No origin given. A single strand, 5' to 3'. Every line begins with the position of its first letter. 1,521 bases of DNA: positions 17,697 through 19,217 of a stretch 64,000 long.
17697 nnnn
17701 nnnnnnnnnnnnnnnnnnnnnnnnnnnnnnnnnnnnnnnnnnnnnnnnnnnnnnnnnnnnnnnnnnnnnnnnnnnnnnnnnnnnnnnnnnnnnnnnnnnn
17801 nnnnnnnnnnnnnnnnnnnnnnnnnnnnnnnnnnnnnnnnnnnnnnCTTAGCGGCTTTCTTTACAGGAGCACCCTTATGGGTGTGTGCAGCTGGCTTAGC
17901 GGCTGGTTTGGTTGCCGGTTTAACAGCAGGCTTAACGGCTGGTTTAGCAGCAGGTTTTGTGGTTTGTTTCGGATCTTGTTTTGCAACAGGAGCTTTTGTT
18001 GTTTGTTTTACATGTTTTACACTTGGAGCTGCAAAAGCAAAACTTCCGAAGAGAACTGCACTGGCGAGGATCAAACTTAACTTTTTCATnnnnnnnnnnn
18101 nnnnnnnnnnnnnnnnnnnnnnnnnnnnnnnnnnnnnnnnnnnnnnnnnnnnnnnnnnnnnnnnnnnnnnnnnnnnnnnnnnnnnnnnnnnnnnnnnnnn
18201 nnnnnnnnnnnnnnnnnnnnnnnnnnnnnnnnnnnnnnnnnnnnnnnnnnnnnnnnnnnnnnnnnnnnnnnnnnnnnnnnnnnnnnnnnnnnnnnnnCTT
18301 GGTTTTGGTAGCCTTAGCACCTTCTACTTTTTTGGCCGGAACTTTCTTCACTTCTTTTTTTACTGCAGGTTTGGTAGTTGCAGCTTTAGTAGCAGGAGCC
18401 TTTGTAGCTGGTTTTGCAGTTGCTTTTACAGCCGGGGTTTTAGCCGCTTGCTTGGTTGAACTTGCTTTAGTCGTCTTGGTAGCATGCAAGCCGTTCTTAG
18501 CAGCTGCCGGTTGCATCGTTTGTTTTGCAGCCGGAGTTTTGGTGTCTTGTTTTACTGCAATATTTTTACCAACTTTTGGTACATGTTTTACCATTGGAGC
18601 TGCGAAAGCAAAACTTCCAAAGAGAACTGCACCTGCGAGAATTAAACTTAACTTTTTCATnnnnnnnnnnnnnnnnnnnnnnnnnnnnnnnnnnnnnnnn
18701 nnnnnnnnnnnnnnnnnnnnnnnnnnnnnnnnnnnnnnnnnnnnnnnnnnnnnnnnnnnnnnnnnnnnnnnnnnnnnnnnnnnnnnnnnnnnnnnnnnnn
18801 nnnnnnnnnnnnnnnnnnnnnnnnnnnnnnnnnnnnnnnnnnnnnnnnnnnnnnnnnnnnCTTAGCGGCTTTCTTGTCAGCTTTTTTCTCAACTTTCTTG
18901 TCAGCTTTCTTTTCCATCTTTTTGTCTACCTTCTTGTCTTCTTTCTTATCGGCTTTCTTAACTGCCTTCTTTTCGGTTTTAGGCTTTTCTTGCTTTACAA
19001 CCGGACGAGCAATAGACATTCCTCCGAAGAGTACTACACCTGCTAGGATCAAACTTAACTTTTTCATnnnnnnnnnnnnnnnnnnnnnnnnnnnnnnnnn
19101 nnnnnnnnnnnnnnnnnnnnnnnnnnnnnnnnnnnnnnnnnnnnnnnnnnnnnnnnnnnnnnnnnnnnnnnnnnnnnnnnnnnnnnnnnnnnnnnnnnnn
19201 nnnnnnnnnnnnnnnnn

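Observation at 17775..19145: Tandem triplication of a gene for a secreted, extremely Lys/Ala/Pro-rich low-complexity protein with conserved promoter/leader and individual terminators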

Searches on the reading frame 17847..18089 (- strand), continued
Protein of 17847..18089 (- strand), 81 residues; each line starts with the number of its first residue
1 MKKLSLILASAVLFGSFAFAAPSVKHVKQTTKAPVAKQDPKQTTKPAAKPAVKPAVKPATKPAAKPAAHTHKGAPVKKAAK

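Call 32: search_protein_representatives(alignment_id=A3)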
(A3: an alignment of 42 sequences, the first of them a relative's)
Query: 42 sequences, 66 profile positions. Proteins with E-value up to 0.001 (for the whole library): 123; up to 1e-10: 33; up to 1e-30: 0. The best 123 are listed.
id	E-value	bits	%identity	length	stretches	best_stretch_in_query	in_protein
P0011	1.8e-19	86.1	-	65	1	1-65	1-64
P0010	5.3e-18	81.4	-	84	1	1-63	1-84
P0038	1.9e-16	76.4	-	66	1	1-63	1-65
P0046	2.1e-16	76.3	-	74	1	1-63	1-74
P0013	2.4e-16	76.1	-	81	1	1-63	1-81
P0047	1.7e-15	73.4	-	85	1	1-53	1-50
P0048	3.8e-15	72.2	-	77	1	1-62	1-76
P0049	4.4e-15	72.0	-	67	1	1-63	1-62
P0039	4.6e-15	72.0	-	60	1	1-63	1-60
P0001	5.6e-15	71.7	-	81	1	1-63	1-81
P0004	1.0e-14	70.9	-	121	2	1-64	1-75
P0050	1.4e-14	70.4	-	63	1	1-63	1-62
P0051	2.1e-14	69.8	-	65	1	1-65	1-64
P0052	2.3e-14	69.7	-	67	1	1-64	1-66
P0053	3.3e-14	69.2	-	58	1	1-64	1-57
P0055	1.1e-13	67.5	-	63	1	1-64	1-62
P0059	1.3e-12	64.1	-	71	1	1-63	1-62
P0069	7.7e-11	58.4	-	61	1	1-63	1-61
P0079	3.2e-09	53.3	-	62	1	1-62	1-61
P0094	2.1e-07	47.5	-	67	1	1-64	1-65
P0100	1.1e-06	45.1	-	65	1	1-62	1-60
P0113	7.5e-06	42.5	-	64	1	1-65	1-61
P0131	4.4e-05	40.0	-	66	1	1-61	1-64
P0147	3.5e-04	37.1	-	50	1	1-51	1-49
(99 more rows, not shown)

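Call 34: list_cluster_members(proteins=[P0053, P0055, P0069, P0094, P0100, P0113, P0147, P0051, P0079, P0131])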
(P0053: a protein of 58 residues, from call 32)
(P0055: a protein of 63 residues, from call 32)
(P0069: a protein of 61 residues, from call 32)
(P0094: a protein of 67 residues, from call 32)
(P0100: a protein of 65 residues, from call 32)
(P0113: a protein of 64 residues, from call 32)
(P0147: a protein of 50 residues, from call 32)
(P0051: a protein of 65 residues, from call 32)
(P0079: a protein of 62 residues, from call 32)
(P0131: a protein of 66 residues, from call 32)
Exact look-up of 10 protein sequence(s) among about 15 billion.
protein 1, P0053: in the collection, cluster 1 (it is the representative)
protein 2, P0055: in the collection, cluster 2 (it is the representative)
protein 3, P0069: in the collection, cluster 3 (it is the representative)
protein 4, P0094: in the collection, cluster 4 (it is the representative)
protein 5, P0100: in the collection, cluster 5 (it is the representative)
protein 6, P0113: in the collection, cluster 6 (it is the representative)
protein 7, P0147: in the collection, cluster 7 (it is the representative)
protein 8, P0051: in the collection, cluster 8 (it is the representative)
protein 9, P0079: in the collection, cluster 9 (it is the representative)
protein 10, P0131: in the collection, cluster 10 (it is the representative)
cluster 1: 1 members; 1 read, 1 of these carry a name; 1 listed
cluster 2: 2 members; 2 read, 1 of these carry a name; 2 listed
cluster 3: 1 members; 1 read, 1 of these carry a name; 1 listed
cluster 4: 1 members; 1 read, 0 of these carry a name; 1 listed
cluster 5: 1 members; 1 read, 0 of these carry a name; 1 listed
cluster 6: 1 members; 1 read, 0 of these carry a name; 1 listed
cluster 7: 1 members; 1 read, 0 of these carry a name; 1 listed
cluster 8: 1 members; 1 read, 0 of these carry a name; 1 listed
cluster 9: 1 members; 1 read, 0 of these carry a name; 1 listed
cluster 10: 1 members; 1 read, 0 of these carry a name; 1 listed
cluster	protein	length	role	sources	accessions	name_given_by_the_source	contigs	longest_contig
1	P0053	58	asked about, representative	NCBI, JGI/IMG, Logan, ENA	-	hypothetical protein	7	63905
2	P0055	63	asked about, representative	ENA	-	-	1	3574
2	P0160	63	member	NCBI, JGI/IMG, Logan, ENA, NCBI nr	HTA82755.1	MAG TPA: hypothetical protein VK783_07480 [Bacteroidia bacterium] | hypothetical protein [Bacteroidia bacterium]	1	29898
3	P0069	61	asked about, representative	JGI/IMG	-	hypothetical protein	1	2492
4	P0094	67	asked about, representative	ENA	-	-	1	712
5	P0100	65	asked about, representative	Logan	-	-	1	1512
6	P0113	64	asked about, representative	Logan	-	-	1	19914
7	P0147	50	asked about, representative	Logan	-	-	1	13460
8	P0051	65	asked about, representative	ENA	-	-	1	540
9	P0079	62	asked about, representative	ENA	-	-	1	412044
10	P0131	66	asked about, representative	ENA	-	-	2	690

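Call 35: search_protein_families(library=pfam, proteins=[P0053, P0055, P0069, P0094, P0100, P0113, P0147, P0051, P0079, P0059], max_evalue=0.1)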
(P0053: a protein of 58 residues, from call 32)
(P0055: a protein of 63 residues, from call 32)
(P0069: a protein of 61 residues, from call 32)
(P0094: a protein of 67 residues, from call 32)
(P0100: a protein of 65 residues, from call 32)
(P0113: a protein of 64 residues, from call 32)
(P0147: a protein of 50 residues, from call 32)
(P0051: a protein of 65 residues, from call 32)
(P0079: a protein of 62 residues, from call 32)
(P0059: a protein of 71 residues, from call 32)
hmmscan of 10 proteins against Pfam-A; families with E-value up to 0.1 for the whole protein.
P0053 (58 aa): 2 families
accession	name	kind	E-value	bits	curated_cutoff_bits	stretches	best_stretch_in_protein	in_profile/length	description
PF05887.16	Trypan_PARP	-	0.025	15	100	1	4-43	9-49/134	Procyclic acidic repetitive protein (PARP)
PF05436.16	MF_alpha_N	-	0.081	13.3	22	1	3-34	2-33/88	Mating factor alpha precursor N-terminus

P0055 (63 aa): 5 families
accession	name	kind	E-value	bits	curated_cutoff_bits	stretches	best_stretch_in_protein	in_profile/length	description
PF12685.13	SpoIIIAH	-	0.0067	16.8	30.6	1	4-60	2-57/191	SpoIIIAH-like protein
PF09911.14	DUF2140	-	0.0094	15.9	34.3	1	2-53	4-54/187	Uncharacterized protein conserved in bacteria (DUF2140)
PF03137.26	OATP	-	0.066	11.9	25.8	1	6-57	221-272/545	Organic Anion Transporter Polypeptide (OATP) family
PF20130.4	DUF6520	-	0.071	13.9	25.4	1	1-28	1-30/83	Family of unknown function (DUF6520)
PF19558.4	DUF6080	-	0.08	12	27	1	4-57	228-281/447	Family of unknown function (DUF6080)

P0069 (61 aa): 0 families

P0094 (67 aa): 1 family
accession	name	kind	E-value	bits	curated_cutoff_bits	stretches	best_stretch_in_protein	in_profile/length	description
PF08229.16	SHR3_chaperone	-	0.02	14.3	25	1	4-51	138-186/188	ER membrane protein SH3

P0100 (65 aa): 2 families
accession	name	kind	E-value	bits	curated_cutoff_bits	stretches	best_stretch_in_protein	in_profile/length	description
PF02950.22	Conotoxin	-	0.041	15.3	25.1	1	3-55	2-55/75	Conotoxin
PF14851.11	FAM176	-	0.068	13.4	31.5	1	5-61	33-88/152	FAM176 family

P0113 (64 aa): 4 families
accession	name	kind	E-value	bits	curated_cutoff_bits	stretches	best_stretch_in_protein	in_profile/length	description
PF02950.22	Conotoxin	-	0.0045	18.4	25.1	1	6-52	8-50/75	Conotoxin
PF03137.26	OATP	-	0.062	12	25.8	1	6-55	224-272/545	Organic Anion Transporter Polypeptide (OATP) family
PF12393.13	Dr_adhesin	-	0.067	13.9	25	0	1-12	1-12/21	Dr family adhesin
PF01080.22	Presenilin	-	0.068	12.4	34.3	1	5-59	209-262/408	Presenilin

P0147 (50 aa): 2 families
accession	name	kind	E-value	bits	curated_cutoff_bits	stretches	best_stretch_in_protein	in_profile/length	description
PF02950.22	Conotoxin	-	0.0088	17.4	25.1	1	6-46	8-46/75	Conotoxin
PF12393.13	Dr_adhesin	-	0.013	16.2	25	1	1-11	1-11/21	Dr family adhesin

P0051 (65 aa): 1 family
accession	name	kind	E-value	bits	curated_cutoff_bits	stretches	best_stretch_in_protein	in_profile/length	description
PF07222.17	PBP_sp32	-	0.024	14.3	21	1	7-63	179-236/243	Proacrosin binding protein sp32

P0079 (62 aa): 2 families
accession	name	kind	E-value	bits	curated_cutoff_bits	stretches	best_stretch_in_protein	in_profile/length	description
PF14851.11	FAM176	-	0.017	15.4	31.5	1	5-57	33-85/152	FAM176 family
PF06783.16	UPF0239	-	0.027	15.2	25.4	1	7-58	36-87/88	Uncharacterised protein family (UPF0239)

P0059 (71 aa): 2 families
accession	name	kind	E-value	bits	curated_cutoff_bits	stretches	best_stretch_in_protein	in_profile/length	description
PF11044.13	TMEMspv1-c74-12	-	0.056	14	25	1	6-48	13-49/49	Plectrovirus spv1-c74 ORF 12 transmembrane protein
PF20130.4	DUF6520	-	0.089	13.6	25.4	1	1-35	1-31/83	Family of unknown function (DUF6520)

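Call 36: search_solved_structures(query=A3, max_evalue=1)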
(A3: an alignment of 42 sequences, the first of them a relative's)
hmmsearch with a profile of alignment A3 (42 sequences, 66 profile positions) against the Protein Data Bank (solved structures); distinct sequences matched with E-value up to 1: 5.
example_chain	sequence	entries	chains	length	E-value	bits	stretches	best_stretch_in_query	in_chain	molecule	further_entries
7y1q_A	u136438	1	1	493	0.13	16.1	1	6-63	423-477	Monocarboxylate transporter 1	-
7yr5_A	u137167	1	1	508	0.2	15.4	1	6-60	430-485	Monocarboxylate transporter 1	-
6lyy_A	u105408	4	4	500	0.2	15.4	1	6-60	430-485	Monocarboxylate transporter 1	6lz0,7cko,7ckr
7da5_A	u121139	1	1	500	0.2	15.4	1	6-60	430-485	Monocarboxylate transporter 1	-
8yts_A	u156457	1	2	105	0.61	13.9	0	1-22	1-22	Cytochrome C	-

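Call 55: find_encoding_contigs(protein=P0053, flank=8000, max_places=2)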
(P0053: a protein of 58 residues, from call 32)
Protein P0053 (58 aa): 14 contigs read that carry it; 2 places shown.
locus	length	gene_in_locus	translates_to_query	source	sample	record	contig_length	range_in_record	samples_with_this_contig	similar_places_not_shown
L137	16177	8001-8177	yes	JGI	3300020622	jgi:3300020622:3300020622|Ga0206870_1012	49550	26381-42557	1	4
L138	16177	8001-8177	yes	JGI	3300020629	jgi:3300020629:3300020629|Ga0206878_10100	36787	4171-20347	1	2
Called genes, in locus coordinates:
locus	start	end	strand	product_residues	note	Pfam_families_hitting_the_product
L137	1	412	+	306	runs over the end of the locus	PF00582:Usp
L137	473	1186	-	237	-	PF00072:Response_reg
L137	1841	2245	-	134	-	-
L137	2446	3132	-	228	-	PF00072:Response_reg, PF04397:LytTR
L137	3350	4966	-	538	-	PF18962:Por_Secre_tail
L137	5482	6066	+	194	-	PF25593:GldD_lipo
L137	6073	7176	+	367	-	PF09411:PagL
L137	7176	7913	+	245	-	PF10988:DUF2807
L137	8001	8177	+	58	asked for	-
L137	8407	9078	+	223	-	PF00072:Response_reg, PF00486:Trans_reg_C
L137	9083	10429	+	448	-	PF00672:HAMP (weak), PF00512:HisKA, PF02518:HATPase_c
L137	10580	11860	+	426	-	PF02321:OEP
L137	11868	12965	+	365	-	PF25917:BSH_RND (weak), PF25919:BSH_CusB (weak), PF25973:BSH_CzcB, PF25954:Beta-barrel_RND_2, PF25990:Beta-barrel_YknX (weak), PF25967:RND-MFP_C (weak)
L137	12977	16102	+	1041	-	PF00873:ACR_tran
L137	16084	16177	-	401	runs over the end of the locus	PF13439:Glyco_transf_4 (faint), PF13692:Glyco_trans_1_4, PF00534:Glycos_transf_1, PF26337:Gtf3_C (weak)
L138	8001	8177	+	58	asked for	-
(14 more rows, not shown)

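Call 56: find_encoding_contigs(protein=P0079, flank=8000, max_places=2)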
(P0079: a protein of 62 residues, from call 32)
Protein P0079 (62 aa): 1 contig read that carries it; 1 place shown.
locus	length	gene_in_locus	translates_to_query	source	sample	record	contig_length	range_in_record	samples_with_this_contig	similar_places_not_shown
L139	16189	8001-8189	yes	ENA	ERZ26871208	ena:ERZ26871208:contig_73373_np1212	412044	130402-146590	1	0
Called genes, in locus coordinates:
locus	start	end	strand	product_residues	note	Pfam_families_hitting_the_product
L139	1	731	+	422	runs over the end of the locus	PF01595:CNNM, PF00571:CBS, PF03471:CorC_HlyC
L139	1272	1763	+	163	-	-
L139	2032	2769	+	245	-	PF01073:3Beta_HSD, PF01370:Epimerase, PF02719:Polysacc_synt_2, PF16363:GDP_Man_Dehyd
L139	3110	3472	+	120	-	PF19567:CpsB_CapC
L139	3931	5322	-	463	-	PF18962:Por_Secre_tail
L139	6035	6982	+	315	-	PF00056:Ldh_1_N, PF03721:UDPG_MGDP_dh_N (faint), PF02866:Ldh_1_C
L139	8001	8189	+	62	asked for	-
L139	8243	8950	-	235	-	PF10009:DUF2252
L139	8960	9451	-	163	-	PF10009:DUF2252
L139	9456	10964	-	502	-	PF07676:PD40 (faint), PF26549:Tricorn_N (weak), PF07691:PA14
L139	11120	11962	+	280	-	PF01061:ABC2_membrane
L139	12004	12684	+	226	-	PF00005:ABC_tran, PF13304:AAA_21 (faint)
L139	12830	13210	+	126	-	-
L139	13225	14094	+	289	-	PF03016:Exostosin_GT47, PF24785:RXYLT1_C (weak)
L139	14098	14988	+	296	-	PF00535:Glycos_transf_2, PF10111:Glyco_tranf_2_2 (weak), PF13641:Glyco_tranf_2_3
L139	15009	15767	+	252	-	PF03269:DUF268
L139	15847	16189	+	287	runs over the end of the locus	PF01531:Glyco_transf_11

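Call 57: find_encoding_contigs(protein=P0016, flank=8000, max_places=2)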
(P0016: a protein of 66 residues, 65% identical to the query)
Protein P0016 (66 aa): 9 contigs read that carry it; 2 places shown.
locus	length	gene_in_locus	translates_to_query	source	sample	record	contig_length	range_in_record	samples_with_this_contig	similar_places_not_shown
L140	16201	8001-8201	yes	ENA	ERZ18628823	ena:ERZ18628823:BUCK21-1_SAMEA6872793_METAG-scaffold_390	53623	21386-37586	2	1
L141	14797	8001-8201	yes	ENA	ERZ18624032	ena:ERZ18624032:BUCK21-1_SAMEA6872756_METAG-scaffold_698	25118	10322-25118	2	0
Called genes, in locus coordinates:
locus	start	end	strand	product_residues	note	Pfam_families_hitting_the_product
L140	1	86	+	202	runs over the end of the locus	PF13500:AAA_26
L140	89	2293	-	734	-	-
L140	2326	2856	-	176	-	-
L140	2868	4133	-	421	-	PF04542:Sigma70_r2, PF20239:DUF6596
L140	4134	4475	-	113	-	PF03795:YCII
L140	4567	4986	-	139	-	PF08327:AHSA1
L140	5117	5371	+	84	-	-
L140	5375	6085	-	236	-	PF00403:HMA (weak), PF07291:MauE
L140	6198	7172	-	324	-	PF01916:DS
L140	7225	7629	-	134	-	PF27222:YfbO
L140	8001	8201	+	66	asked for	-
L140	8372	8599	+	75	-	-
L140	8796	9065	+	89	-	-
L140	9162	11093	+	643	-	PF00005:ABC_tran, PF13604:AAA_30 (faint), PF13304:AAA_21 (faint), PF12848:ABC_tran_Xtn, PF00005:ABC_tran, PF16326:ABC_tran_CTD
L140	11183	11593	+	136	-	PF06491:Disulph_isomer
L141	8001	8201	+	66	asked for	-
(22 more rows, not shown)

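Call 82: search_protein_families(library=pfam, proteins=[window:17847-18089:-], max_evalue=10)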
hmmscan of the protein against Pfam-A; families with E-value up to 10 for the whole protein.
window:17847-18089:- (81 aa): 1 family
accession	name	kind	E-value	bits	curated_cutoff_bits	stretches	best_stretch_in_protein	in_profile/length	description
PF04886.17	PT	-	0.15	12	26.2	1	43-68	3-28/36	PT disordered repeat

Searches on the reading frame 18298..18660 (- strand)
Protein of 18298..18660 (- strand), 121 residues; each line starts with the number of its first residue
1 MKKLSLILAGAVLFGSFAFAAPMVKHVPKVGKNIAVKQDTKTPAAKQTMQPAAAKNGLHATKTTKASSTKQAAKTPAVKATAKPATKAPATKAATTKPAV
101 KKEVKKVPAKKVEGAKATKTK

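Call 7: search_protein_families(library=pfam, proteins=[window:18298-18660:-], max_evalue=1)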
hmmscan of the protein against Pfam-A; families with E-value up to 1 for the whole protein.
window:18298-18660:- (121 aa): 1 family
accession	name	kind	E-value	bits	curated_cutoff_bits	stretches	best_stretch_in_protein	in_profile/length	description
PF22681.2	Lmo2446-like_N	-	0.39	11.4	29.7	1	26-71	21-66/72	Lmo2446-like, N-terminal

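Call 8: search_protein_families(library=ncbifam, proteins=[window:18298-18660:-], max_evalue=1)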
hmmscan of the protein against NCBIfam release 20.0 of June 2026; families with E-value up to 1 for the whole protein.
window:18298-18660:- (121 aa): 2 families
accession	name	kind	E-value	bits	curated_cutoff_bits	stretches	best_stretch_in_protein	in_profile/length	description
TIGR04429.1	Phr_nterm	subfamily_domain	0.25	11.9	25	1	1-15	1-15/28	Phr family secreted Rap phosphatase inhibitor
NF033761.1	gliding_GltJ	equivalog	0.35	9.9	450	1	21-111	396-502/671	adventurous gliding motility protein GltJ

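Call 70: predict_structure(alignment_id=A5)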
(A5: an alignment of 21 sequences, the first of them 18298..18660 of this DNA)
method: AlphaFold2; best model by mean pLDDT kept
length: 121 residues; sequences in the alignment: 21
mean_pLDDT: 56.6   pTM: 0.17
mean pLDDT of the five models: 56.6, 56.1, 54.9, 54.1, 52.8
residues with pLDDT >= 90: 0; 70-90: 14; 50-70: 77; < 50: 30
segments of 3 or more residues with pLDDT < 50: 48-50, 55-59, 64-69, 71-75
pLDDT, mean of each block of 10 residues (from residue 1): 77 70 58 55 54 49 47 48 56 58 55 54 51
secondary structure, 60 per line:
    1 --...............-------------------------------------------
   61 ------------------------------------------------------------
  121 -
elements in order: H3-17

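Call 82: search_protein_families(library=pfam, proteins=[window:18298-18660:-], max_evalue=10)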
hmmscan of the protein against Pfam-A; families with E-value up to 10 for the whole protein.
window:18298-18660:- (121 aa): 1 family
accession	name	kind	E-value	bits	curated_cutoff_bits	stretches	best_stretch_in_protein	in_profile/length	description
PF22681.2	Lmo2446-like_N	-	0.39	11.4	29.7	1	26-71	21-66/72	Lmo2446-like, N-terminal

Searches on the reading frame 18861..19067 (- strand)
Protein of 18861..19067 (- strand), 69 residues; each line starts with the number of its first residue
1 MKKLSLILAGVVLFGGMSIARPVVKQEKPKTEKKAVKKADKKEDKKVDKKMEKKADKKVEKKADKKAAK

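Call 7: search_protein_families(library=pfam, proteins=[window:18861-19067:-], max_evalue=1)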
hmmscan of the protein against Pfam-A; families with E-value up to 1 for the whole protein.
window:18861-19067:- (69 aa): 4 families
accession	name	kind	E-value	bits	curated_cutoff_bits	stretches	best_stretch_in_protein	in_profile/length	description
PF17447.7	YkpC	-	0.0061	16.8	27.7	1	5-32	11-37/42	Uncharacterized YkpC-like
PF13786.12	DUF4179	-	0.048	14.5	30.1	1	1-62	6-70/94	Domain of unknown function (DUF4179)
PF02230.22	Abhydrolase_2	-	0.18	12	23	1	2-63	124-186/217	Phospholipase/Carboxylesterase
PF19558.4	DUF6080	-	0.76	8.8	27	1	5-65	229-288/447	Family of unknown function (DUF6080)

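Call 8: search_protein_families(library=ncbifam, proteins=[window:18861-19067:-], max_evalue=1)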
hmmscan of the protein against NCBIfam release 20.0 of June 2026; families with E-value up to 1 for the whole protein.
window:18861-19067:- (69 aa): 10 families
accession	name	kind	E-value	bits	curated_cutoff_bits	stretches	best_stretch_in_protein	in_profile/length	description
NF033598.2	elast_bind_EbpS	equivalog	0.0009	18.3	300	1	6-67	316-381/498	elastin-binding protein EbpS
NF008048.1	PRK10781.1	equivalog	0.016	15.3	140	1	1-60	1-60/134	Rcs stress response system protein RcsF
NF052435.1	BamI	equivalog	0.034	14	180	1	1-64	1-62/226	biofilm-associated metzincin protease inhibitor BamI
NF002708.1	PRK02515.1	equivalog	0.043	13.7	85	1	1-59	1-59/137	photosystem II complex extrinsic protein PsbU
TIGR01102.1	yscR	equivalog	0.044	13.6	208.6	1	6-67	44-105/202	type III secretion system export apparatus subunit SctR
NF058671.1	sortase_SrtD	exception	0.085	12.5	140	1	4-61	3-60/187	class D sortase, LPxTATN-specific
NF008394.0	PRK11192.1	equivalog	0.22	10.3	507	1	18-66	369-418/441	ATP-dependent RNA helicase SrmB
TIGR00892.1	2A0113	subfamily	0.24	10.1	586.1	1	6-60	177-230/455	monocarboxylate transporter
NF001395.0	PRK00281.3-1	equivalog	0.29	10.5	394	1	6-53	136-182/306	undecaprenyl-diphosphate phosphatase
TIGR04429.1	Phr_nterm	subfamily_domain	0.72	10.5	25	0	1-15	1-15/28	Phr family secreted Rap phosphatase inhibitor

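Call 69: predict_structure(alignment_id=A4)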
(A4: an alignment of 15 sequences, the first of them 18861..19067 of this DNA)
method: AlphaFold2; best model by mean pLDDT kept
length: 69 residues; sequences in the alignment: 15
mean_pLDDT: 64.5   pTM: 0.22
mean pLDDT of the five models: 64.5, 63.3, 58.9, 58.7, 58.2
residues with pLDDT >= 90: 0; 70-90: 19; 50-70: 46; < 50: 4
segments of 3 or more residues with pLDDT < 50: 27-29
pLDDT, mean of each block of 10 residues (from residue 1): 79 71 51 54 63 66 67
secondary structure, 60 per line:
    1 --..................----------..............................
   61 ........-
elements in order: H3-20 H31-68

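Call 82: search_protein_families(library=pfam, proteins=[window:18861-19067:-], max_evalue=10)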
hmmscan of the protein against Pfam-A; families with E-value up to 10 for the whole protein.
window:18861-19067:- (69 aa): 6 families
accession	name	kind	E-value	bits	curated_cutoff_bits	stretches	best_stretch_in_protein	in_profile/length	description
PF17447.7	YkpC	-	0.0061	16.8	27.7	1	5-32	11-37/42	Uncharacterized YkpC-like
PF13786.12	DUF4179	-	0.048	14.5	30.1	1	1-62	6-70/94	Domain of unknown function (DUF4179)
PF02230.22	Abhydrolase_2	-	0.18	12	23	1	2-63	124-186/217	Phospholipase/Carboxylesterase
PF19558.4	DUF6080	-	0.76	8.8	27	1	5-65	229-288/447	Family of unknown function (DUF6080)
PF13425.11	O-antigen_lig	-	2.2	7.4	31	1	11-66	258-314/462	O-antigen ligase like membrane protein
PF11947.13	DUF3464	-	2.3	8.4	25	1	28-61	6-39/149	Photosynthesis affected mutant 68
